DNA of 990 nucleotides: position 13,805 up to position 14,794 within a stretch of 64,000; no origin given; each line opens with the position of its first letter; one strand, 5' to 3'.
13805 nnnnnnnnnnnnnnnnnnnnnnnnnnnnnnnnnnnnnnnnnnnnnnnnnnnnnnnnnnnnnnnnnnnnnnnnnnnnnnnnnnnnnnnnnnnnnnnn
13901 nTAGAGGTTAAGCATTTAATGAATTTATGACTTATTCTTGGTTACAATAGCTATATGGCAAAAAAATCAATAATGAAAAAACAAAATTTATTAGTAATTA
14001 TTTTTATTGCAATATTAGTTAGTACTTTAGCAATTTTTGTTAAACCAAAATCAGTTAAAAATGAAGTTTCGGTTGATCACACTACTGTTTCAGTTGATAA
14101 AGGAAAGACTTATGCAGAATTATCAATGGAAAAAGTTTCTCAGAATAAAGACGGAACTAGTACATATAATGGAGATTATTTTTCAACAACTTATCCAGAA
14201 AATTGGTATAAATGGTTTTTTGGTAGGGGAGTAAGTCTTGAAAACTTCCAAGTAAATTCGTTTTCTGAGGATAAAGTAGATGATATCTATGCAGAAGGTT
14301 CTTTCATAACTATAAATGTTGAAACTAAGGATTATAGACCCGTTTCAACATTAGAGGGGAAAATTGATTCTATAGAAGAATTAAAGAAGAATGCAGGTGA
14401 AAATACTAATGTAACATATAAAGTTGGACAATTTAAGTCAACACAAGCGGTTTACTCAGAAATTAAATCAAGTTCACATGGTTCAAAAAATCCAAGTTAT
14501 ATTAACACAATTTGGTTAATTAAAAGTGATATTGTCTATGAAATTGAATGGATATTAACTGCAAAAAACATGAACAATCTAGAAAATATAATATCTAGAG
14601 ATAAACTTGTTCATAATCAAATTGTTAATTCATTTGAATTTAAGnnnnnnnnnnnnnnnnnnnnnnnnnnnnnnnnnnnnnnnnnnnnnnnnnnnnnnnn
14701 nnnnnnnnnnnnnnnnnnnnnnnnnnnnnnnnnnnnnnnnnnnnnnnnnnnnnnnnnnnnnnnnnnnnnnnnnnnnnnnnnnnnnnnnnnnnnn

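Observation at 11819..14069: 85-bp perfect direct repeat (11819-11903 = 13985-14069) flanking a 2.1-kb segment: a recent partial duplication or gene conversion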

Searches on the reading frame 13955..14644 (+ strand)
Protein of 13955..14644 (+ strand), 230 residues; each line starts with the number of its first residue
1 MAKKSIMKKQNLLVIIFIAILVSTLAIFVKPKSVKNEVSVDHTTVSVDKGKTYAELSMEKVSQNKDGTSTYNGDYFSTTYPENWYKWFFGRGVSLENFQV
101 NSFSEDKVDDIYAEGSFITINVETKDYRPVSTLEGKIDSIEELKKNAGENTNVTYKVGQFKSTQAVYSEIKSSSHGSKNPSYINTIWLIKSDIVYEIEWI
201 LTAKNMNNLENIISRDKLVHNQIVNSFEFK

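Call 7: search_protein_families(library=pfam, proteins=[window:13955-14644:+], max_evalue=0.1)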
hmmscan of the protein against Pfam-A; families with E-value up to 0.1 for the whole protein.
window:13955-14644:+ (230 aa): 1 family
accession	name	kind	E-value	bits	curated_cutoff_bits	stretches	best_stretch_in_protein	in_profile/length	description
PF11364.13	DUF3165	-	0.055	14.2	25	0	15-39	3-27/81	Protein of unknown function (DUF3165)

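Call 8: find_encoding_contigs(protein=window:13955-14644:+, flank=10000, max_places=10)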
Protein window:13955-14644:+ (230 aa): no gene with exactly this product is on record in the collection.

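Call 11: find_homologous_proteins(query=window:13955-14644:+, max_evalue=0.001)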
Query window:13955-14644:+ (230 aa): 2 proteins with E <= 0.001 among 207 candidates.
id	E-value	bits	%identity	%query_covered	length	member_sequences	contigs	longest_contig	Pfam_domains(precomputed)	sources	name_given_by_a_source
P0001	1.5e-143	494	100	100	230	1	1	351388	-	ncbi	-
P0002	1.9e-110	385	77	100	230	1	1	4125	-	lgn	-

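Call 12: find_encoding_contigs(protein=P0002, flank=10000, max_places=10)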
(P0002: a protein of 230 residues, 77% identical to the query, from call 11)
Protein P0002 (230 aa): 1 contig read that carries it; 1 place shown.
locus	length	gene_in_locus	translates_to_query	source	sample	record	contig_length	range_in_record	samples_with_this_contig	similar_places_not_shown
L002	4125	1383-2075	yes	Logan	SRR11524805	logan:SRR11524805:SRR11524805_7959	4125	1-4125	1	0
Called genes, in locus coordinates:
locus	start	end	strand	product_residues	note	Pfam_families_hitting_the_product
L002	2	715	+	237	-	?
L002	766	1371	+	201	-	-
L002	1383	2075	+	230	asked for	-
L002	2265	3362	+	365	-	PF13439:Glyco_transf_4, PF20706:GT4-conflict, PF00534:Glycos_transf_1, PF13692:Glyco_trans_1_4, PF13524:Glyco_trans_1_2 (weak)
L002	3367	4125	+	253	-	?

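Call 13: find_encoding_contigs(protein=P0001, flank=10000, max_places=10)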
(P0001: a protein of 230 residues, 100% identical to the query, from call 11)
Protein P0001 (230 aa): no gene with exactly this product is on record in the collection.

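Call 30: find_homologous_proteins(query=A2, max_evalue=0.01)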
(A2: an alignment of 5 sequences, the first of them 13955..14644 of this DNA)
Query A2 (5 sequences) (230 aa, profile of the alignment): 7 proteins with E <= 0.01 among 3126 candidates.
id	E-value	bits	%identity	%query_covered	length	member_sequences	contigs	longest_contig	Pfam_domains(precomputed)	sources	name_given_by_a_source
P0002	6.1e-108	378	77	100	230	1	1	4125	-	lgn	-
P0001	8.1e-108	377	100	100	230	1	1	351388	-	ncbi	-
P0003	3.7e-98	346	26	100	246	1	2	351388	-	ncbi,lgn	-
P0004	1.2e-73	266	24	97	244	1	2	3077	-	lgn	-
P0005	7.8e-25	106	23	17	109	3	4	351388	-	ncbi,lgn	-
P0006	1.3e-24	105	23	17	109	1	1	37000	-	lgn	-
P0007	2.2e-15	75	78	26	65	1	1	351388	-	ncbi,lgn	-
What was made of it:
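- NCBI and Logan gene callers do call it as a protein (call 30). Gene callers annotate it as a protein (call 30).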

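Call 31: find_encoding_contigs(protein=P0006, flank=10000, max_places=10)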
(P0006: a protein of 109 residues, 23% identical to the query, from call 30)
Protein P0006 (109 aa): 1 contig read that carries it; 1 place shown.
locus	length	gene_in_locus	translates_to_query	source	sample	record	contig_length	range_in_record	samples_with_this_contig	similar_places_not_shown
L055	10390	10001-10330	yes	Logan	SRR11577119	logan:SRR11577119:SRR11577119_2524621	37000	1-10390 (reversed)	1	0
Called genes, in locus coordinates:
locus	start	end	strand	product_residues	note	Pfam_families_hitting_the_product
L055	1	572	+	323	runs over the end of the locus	PF00535:Glycos_transf_2, PF10111:Glyco_tranf_2_2, PF13641:Glyco_tranf_2_3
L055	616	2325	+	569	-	PF04932:Wzy_C (weak)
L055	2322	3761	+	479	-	PF13231:PMT_2, PF02366:PMT (weak)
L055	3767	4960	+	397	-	PF13439:Glyco_transf_4, PF00534:Glycos_transf_1, PF13692:Glyco_trans_1_4, PF13524:Glyco_trans_1_2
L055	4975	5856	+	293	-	PF00535:Glycos_transf_2, PF13641:Glyco_tranf_2_3, PF13712:Glyco_tranf_2_5 (weak)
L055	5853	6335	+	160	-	-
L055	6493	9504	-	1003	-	PF00089:Trypsin, PF13365:Trypsin_2 (weak), PF00041:fn3 (weak), PF25059:FN3_DSCAM-DSCAML_C (faint), PF00041:fn3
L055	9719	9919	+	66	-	-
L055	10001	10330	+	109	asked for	-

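Call 32: find_encoding_contigs(protein=P0004, flank=10000, max_places=10)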
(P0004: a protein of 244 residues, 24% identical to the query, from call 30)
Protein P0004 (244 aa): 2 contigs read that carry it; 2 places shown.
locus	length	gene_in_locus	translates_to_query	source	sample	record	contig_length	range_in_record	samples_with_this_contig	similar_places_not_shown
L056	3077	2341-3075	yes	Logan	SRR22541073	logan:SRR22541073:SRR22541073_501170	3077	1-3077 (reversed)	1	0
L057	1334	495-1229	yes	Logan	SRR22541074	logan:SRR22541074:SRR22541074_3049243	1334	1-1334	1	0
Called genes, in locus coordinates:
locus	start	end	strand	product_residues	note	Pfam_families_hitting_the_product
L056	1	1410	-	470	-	?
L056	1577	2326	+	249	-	-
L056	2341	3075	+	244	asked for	?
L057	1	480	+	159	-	?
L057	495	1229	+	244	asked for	-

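Call 35: search_protein_representatives(alignment_id=A2)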
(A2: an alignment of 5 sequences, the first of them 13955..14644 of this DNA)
Query: 5 sequences, 231 profile positions. Proteins with E-value up to 0.001 (for the whole library): 28; up to 1e-10: 13; up to 1e-30: 2. The best 28 are listed.
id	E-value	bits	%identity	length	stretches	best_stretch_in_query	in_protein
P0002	1.9e-108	377.8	-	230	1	1-231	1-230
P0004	3.9e-74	265.5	-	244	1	6-231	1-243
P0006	4.1e-25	105.1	-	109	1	130-224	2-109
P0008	7.7e-20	87.8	-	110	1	17-102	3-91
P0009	2.0e-19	86.5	-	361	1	1-230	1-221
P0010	1.5e-17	80.4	-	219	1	16-230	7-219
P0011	2.1e-16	76.6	-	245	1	60-230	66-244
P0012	2.1e-14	70.0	-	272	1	15-231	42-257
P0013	4.2e-14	69.1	-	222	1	7-230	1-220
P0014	9.8e-14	67.9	-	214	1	6-231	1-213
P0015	1.7e-13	67.1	-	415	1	69-230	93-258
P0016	2.1e-12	63.5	-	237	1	44-231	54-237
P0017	7.0e-11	58.5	-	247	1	8-230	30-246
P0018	3.2e-10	56.3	-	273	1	53-231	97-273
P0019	4.1e-10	56.0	-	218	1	6-231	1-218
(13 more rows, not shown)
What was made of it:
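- Closest known: Truncated paralogs and concerted evolution. Different: The family is a very rare branch of PsbP/Mog1-fold membrane-anchored proteins in Patescibacteria: 28 relatives among 1.84 billion representative proteins (call 35).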

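Call 38: search_protein_families(library=pfam, alignment_id=A3, max_evalue=0.01)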
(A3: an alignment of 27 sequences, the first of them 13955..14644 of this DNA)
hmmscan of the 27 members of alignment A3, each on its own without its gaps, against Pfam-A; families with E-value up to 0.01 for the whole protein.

A. member 1, window:13955-14644:+ (230 aa): 0 families

B. families by the number of members that match (of 27 scanned): 3 families
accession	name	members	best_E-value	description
PF18933.6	PsbP_2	10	2.7e-07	PsbP-like protein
PF23906.1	DUF7248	1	0.00033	Family of unknown function (DUF7248)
PF12869.13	tRNA_anti-like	1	0.00036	tRNA_anti-like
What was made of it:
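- On PsbP/Mog1-fold membrane-anchored proteins (Pfam PsbP_2-like): Ten of the 27 aligned sequences match at E <= 0.01, the best at 2.7e-7 (call 38).
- Closest known: PsbP_2. Same: PsbP_2 hits 10 of 27 aligned sequences (call 38).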

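Call 39: search_solved_structures(query=A3, max_evalue=1)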
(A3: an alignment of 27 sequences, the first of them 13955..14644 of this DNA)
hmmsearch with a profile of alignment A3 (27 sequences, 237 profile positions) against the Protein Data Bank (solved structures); distinct sequences matched with E-value up to 1: 7.
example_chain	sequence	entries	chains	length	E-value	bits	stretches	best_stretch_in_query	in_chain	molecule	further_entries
21ji_A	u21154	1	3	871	0.16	14.4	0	64-93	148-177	Isoprimeverose-producing oligoxyloglucan hydrolase,beta-glucosidase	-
3vgi_A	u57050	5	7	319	0.21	14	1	8-54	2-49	Endoglucanase A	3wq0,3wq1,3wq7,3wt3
3wr0_A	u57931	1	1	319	0.21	14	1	8-54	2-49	Endoglucanase A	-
3wxp_A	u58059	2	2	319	0.21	14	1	8-54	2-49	Endoglucanase A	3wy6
8b8f_A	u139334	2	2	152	0.77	12.2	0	73-109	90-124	N-terminal beta-trefoil domain of the lectin LBL from Laccaria bicolor | Beta-trefoil domain of the LBL lectin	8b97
9fhl_O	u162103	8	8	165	0.8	12.1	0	143-185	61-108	Small ribosomal subunit protein uS13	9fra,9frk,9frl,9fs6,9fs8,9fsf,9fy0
9hmf_O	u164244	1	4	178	0.95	11.8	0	6-49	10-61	Flagellar protein FliL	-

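Call 44: search_protein_families(library=ncbifam, proteins=[window:13955-14644:+], max_evalue=1)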
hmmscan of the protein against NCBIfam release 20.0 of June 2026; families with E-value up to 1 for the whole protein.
window:13955-14644:+ (230 aa): 0 families

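Call 48: predict_structure(alignment_id=A3)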
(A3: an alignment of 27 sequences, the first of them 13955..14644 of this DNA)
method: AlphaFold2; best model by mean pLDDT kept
length: 230 residues; sequences in the alignment: 27
mean_pLDDT: 85.0   pTM: 0.73
mean pLDDT of the five models: 85.0, 84.0, 82.4, 82.2, 80.8
residues with pLDDT >= 90: 144; 70-90: 40; 50-70: 25; < 50: 21
segments of 3 or more residues with pLDDT < 50: 32-49
pLDDT, mean of each block of 10 residues (from residue 1): 58 82 73 43 42 67 95 97 91 89 87 86 91 96 95 98 98 81 98 97 95 98 98
secondary structure, 60 per line:
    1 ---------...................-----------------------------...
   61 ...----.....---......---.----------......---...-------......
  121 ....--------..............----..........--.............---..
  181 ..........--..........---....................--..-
elements in order: H10-28 E61-63 E68-72 E76-81 E96-101 E115-124 H133-146 E151-160 E163-175 E179-190 E193-202 H206-225
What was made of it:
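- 13955..14647 (+): Intact gene B (230 aa): N-terminal membrane anchor plus a PsbP/Mog1-fold ectodomain. AlphaFold2 pLDDT 85 (call 48).
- On PsbP/Mog1-fold membrane-anchored proteins (Pfam PsbP_2-like): The AlphaFold2 model of B has pLDDT 85, above 90 over residues 60-230 (call 48).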

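Call 52: fold_search(model_id=the predicted structure, library=pdb)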
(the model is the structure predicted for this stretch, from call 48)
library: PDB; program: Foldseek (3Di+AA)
matches with E <= 10: 1238; with E <= 0.001: 23
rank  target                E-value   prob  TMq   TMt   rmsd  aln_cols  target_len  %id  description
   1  9gnw_P                2.2e-06  1.00  0.46  0.55   5.5       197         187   14  Universal PSII assembly intermediate (released 2025-09-17)
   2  2vu4                  3.1e-06  1.00  0.45  0.65   5.0       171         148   13  Structure of PsbP protein from Spinacia oleracea at 1.98 A resolution (released 2009-07-21)
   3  5xnl_P                3.9e-06  1.00  0.46  0.55   8.9       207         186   12  Structure of stacked C2S2M2-type PSII-LHCII supercomplex from Pisum sativum (released 2017-09-20)
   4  4rth_B                4.6e-06  1.00  0.46  0.61   5.4       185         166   11  The crystal structure of PsbP from Zea mays (released 2015-03-11)
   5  4rth_A                5.7e-06  1.00  0.47  0.61   5.1       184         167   10  The crystal structure of PsbP from Zea mays (released 2015-03-11)
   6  6kac_P                6.4e-06  1.00  0.47  0.55   8.8       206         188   13  Cryo-EM structure of the C2S2-type PSII-LHCII supercomplex from Chlamydomonas reihardtii (released 2019-10-23)
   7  1v2b_B                9.3e-06  1.00  0.43  0.60   5.5       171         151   15  Crystal Structure of PsbP Protein in the Oxygen-Evolving Complex of Photosystem II from Higher Plants (released 2004-05-18)
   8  2xb3                  1.2e-05  1.00  0.44  0.62   5.2       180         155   12  The Structure of Cyanobacterial PsbP (released 2010-08-25)
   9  9grx_0                1.9e-05  1.00  0.43  0.59   6.1       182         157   15  NDH-PSI-LHCI supercomplex from S. oleracea (released 2025-02-12)
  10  8z9d_P                3.3e-05  1.00  0.46  0.54   8.9       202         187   13  cryo-EM structure of PSII-LHCII megacomplex from spinach (released 2024-11-13)
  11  9i4t_P                4.3e-05  1.00  0.44  0.56   5.6       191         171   11  Photosystem II from Arabidopsis thaliana (released 2026-03-25)
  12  1eq6                  4.6e-05  1.00  0.40  0.47   7.4       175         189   14  1.9 ANGSTROM RESOLUTION CRYSTAL STRUCTURE OF THE SACCHAROMYCES CEREVISIAE RAN-BINDING PROTEIN MOG1P (released 2000-05-27)
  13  3hlz_A                9.4e-05  1.00  0.36  0.32   5.7       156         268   15  Crystal structure of BT_1490 (NP_810393.1) from BACTEROIDES THETAIOTAOMICRON VPI-5482 at 1.50 A resolution (released 2009-06-16)
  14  3lyd_A                1.3e-04  1.00  0.42  0.57   4.4       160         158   13  Crystal structure of Putative uncharacterized protein from Jonesia denitrificans (released 2010-03-09)
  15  3jcu_P                1.5e-04  1.00  0.44  0.56   5.7       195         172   13  Cryo-EM structure of spinach PSII-LHCII supercomplex at 3.2 Angstrom resolution (released 2016-05-25)
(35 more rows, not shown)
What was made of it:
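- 13955..14647 (+): Foldseek against PDB hits PsbP at E 2e-6, and also Mog1, DcrB and LpqN (call 52).
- On PsbP/Mog1-fold membrane-anchored proteins (Pfam PsbP_2-like): Foldseek PDB top hits are PsbP (E 2e-6 to 1e-5), then Mog1, DcrB and LpqN (call 52).
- Closest known: PsbP_2. Same: The predicted ectodomain fold of B matches PsbP, Mog1, DcrB and LpqN (call 52).
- The fold is PsbP/Mog1, from an AlphaFold2 model with pLDDT 85 (call 48), Foldseek PDB hits at E 2e-6 (call 52), and Pfam PsbP_2 matching 10 of 27 aligned sequences (call 38).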

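Call 62: search_protein_families(library=padloc, proteins=[window:13955-14644:+], max_evalue=0.01)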
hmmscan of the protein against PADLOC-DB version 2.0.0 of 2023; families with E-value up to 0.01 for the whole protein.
window:13955-14644:+ (230 aa): 0 families
